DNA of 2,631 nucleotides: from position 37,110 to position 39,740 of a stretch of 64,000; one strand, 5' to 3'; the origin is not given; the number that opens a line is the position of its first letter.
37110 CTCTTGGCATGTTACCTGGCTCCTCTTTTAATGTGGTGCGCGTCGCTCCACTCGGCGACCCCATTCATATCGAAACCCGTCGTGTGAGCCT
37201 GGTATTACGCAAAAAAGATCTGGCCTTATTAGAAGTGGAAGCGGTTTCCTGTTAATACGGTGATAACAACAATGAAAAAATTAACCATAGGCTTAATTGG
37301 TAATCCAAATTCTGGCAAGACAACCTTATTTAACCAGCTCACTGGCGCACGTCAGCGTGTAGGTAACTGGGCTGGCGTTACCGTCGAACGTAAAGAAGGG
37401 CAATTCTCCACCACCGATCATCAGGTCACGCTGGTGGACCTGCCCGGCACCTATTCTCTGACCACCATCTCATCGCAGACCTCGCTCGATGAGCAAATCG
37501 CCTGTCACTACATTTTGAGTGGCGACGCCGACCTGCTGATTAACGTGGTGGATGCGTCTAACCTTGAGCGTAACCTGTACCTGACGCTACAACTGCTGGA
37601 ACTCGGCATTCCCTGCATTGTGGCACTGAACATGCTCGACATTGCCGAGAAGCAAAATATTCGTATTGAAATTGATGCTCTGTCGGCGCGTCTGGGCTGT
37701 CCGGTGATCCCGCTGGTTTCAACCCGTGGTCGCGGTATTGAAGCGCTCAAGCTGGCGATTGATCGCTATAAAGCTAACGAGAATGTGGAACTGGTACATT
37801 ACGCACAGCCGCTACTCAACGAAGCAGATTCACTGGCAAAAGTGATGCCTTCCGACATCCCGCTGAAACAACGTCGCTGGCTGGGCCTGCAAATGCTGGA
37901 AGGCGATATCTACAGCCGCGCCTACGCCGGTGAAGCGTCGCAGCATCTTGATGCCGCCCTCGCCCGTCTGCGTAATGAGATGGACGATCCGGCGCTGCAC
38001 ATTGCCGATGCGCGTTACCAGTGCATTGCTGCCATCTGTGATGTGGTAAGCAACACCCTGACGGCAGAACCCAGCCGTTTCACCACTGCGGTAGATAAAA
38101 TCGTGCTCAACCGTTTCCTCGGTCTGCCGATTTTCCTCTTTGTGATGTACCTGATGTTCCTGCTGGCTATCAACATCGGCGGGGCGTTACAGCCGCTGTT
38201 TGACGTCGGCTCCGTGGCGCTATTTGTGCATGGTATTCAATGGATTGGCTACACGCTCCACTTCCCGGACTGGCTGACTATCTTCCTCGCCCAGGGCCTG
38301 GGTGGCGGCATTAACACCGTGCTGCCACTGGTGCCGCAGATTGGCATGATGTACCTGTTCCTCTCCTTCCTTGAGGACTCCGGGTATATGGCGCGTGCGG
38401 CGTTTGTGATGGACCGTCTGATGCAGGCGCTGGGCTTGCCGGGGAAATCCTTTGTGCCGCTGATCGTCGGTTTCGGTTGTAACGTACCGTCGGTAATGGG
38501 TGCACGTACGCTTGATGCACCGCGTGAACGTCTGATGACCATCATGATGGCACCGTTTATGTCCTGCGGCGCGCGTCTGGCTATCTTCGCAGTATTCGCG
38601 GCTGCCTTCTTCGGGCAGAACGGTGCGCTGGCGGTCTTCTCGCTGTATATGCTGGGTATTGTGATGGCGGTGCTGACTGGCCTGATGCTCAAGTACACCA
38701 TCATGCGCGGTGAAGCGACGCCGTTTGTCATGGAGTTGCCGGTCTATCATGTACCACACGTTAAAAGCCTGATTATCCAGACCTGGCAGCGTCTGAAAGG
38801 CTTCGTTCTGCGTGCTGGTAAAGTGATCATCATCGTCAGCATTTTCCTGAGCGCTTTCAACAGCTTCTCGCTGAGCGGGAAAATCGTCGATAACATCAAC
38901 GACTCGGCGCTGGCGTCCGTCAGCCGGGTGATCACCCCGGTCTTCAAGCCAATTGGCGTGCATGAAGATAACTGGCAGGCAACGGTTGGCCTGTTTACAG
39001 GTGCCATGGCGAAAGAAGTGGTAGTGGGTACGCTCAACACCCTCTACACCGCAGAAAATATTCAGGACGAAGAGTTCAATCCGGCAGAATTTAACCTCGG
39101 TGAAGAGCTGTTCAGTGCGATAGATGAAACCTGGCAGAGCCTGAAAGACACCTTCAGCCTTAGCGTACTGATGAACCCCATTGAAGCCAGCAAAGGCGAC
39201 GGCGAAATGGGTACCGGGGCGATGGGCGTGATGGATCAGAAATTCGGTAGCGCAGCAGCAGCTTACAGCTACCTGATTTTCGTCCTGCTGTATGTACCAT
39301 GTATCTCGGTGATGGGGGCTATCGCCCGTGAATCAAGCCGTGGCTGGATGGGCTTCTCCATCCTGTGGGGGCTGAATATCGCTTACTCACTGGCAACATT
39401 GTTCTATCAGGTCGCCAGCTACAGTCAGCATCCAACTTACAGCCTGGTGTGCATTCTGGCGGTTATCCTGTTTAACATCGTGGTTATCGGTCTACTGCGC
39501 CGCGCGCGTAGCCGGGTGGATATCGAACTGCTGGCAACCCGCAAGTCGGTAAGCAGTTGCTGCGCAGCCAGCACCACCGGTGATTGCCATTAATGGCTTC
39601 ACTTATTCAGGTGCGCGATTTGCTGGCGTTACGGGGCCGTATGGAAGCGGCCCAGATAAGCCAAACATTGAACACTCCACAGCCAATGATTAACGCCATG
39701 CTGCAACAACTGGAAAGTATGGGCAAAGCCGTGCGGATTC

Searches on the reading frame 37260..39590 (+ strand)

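Call 58: search_protein_families(proteins=[window:37260-39590:+], library=ncbifam, max_evalue=1e-50)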
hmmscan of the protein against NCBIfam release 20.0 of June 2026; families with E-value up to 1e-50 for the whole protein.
window:37260-39590:+ (777 aa): 2 families
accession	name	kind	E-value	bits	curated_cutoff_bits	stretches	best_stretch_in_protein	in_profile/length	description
NF007105.0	PRK09554.1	equivalog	0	1642.4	683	1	5-777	1-772/772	Fe(2+) transporter permease subunit FeoB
TIGR00437.1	feoB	equivalog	2.1e-254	845.8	315.65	1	14-691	1-594/594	ferrous iron transport protein B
